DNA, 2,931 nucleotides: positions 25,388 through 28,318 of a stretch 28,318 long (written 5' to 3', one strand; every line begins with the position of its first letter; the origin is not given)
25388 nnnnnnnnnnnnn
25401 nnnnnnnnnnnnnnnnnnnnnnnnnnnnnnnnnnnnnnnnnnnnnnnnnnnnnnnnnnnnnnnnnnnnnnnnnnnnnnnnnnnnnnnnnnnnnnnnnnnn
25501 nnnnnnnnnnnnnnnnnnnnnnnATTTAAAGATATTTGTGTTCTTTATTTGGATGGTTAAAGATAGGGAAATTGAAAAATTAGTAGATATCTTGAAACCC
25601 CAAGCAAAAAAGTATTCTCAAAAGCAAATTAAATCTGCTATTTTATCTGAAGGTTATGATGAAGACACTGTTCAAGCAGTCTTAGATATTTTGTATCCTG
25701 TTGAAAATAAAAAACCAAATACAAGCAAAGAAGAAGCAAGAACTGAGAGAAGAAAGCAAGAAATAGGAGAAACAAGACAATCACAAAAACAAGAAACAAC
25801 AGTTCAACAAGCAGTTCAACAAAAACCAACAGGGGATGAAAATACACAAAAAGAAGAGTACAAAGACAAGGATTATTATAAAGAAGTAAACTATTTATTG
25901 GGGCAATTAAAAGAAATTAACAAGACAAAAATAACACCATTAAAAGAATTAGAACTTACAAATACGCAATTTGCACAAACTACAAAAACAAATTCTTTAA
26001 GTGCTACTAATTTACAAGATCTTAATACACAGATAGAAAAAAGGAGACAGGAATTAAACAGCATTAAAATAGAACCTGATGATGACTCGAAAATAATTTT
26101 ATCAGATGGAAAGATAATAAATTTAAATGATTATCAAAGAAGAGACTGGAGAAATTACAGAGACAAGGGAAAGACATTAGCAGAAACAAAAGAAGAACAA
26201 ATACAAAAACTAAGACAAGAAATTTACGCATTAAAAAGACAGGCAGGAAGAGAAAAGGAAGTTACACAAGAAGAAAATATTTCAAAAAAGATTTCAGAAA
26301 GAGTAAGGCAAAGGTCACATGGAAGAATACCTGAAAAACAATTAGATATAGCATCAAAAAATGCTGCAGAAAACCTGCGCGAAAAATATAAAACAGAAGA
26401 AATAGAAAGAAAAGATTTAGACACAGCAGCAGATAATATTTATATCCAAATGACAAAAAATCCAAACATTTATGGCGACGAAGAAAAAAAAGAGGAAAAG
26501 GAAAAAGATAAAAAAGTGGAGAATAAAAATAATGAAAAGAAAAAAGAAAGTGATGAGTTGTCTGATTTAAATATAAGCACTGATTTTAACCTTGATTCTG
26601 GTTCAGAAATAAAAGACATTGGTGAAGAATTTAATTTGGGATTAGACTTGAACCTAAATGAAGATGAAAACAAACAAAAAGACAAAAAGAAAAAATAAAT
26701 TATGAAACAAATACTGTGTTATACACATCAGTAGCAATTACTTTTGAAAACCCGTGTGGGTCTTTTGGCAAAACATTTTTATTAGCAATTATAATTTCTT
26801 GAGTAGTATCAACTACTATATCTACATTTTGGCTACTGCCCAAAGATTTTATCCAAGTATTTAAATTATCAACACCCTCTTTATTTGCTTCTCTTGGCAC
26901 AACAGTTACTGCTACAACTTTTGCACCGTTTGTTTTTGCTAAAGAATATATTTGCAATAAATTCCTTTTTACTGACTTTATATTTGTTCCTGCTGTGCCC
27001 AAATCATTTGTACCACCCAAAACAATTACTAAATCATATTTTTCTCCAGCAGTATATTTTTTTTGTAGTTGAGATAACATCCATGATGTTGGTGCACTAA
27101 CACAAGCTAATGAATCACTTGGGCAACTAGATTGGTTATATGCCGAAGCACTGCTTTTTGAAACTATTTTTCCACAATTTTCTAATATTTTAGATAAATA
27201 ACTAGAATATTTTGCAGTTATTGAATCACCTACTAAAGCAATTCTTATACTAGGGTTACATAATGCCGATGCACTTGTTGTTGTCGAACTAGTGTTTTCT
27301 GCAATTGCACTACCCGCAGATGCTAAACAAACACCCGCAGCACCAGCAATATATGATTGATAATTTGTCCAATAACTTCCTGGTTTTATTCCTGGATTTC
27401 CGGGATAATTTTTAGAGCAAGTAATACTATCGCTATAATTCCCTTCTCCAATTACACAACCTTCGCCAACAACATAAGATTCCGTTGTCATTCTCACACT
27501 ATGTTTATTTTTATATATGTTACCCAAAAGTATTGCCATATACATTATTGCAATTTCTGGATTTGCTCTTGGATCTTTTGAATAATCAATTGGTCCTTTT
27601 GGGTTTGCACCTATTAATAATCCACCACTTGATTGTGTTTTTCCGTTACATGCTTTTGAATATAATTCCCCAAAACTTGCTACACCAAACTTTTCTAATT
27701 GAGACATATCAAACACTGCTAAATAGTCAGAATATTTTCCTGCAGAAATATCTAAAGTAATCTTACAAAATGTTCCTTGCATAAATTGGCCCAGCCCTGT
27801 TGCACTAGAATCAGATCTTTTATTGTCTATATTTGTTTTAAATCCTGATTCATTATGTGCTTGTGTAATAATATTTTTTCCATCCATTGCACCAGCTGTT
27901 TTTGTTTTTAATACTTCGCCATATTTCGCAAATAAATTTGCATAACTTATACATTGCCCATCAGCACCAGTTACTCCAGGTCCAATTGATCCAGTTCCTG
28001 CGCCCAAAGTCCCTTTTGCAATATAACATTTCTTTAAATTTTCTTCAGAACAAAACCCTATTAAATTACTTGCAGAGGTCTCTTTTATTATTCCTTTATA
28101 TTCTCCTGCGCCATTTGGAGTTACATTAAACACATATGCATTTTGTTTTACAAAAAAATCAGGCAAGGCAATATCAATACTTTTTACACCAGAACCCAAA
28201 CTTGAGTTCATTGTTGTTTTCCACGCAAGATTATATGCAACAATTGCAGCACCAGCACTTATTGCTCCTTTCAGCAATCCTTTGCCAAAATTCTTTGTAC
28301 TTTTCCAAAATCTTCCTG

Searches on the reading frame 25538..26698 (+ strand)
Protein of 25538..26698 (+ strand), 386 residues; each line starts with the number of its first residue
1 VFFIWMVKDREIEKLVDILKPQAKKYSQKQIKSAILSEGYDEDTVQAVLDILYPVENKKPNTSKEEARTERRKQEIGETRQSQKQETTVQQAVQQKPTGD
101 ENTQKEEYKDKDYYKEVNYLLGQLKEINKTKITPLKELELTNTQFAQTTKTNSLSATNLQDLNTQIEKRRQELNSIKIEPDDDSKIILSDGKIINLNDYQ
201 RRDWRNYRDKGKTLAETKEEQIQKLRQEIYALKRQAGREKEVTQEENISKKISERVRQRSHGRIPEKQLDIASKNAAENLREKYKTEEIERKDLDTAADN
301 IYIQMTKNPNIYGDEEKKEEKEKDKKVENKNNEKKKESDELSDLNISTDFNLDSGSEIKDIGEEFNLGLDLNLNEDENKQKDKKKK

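Call 4: search_protein_families(library=pfam, proteins=[window:25538-26698:+], max_evalue=0.1)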
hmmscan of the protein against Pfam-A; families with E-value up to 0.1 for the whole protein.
window:25538-26698:+ (386 aa): 2 families
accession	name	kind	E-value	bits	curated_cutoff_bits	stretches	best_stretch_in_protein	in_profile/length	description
PF09388.15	SpoOE-like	-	0.025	15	23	0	162-176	1-15/42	Spo0E like sporulation regulatory protein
PF21982.2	RecX_HTH1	-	0.05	14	26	1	25-50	13-38/40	RecX, first three-helix domain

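Call 6: search_protein_families(library=ncbifam, proteins=[window:25538-26698:+], max_evalue=0.1)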
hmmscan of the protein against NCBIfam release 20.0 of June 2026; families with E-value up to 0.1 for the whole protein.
window:25538-26698:+ (386 aa): 0 families

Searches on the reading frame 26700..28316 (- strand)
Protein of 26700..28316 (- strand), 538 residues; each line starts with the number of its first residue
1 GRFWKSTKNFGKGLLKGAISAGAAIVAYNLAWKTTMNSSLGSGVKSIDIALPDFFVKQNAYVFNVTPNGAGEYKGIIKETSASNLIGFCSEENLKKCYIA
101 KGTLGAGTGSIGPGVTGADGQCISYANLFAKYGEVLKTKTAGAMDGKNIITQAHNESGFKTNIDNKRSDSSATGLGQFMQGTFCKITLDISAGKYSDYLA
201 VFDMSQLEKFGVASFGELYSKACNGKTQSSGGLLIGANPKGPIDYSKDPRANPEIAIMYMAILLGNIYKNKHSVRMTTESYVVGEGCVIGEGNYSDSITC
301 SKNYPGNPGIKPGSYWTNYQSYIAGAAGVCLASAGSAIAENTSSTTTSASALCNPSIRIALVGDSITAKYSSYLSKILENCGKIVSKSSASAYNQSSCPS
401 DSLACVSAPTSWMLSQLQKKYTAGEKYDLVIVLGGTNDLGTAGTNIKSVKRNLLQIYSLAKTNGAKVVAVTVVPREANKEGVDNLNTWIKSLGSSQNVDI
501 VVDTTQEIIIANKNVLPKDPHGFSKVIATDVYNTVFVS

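Call 4: search_protein_families(library=pfam, proteins=[window:26700-28316:-], max_evalue=0.1)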
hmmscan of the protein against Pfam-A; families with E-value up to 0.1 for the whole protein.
window:26700-28316:- (538 aa): 3 families
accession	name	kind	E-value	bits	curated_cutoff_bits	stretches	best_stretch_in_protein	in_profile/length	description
PF13472.12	Lipase_GDSL_2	-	5.9e-11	43.6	32.9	1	362-501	2-147/178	GDSL-like Lipase/Acylhydrolase family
PF01464.25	SLT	-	0.00013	21.9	21.3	1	149-221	17-82/117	Transglycosylase SLT domain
PF00657.28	Lipase_GDSL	-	0.0024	18.5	23.6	1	359-497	1-165/208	GDSL-like Lipase/Acylhydrolase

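Call 6: search_protein_families(library=ncbifam, proteins=[window:26700-28316:-], max_evalue=0.1)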
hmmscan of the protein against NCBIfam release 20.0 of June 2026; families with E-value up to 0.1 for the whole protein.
window:26700-28316:- (538 aa): 0 families
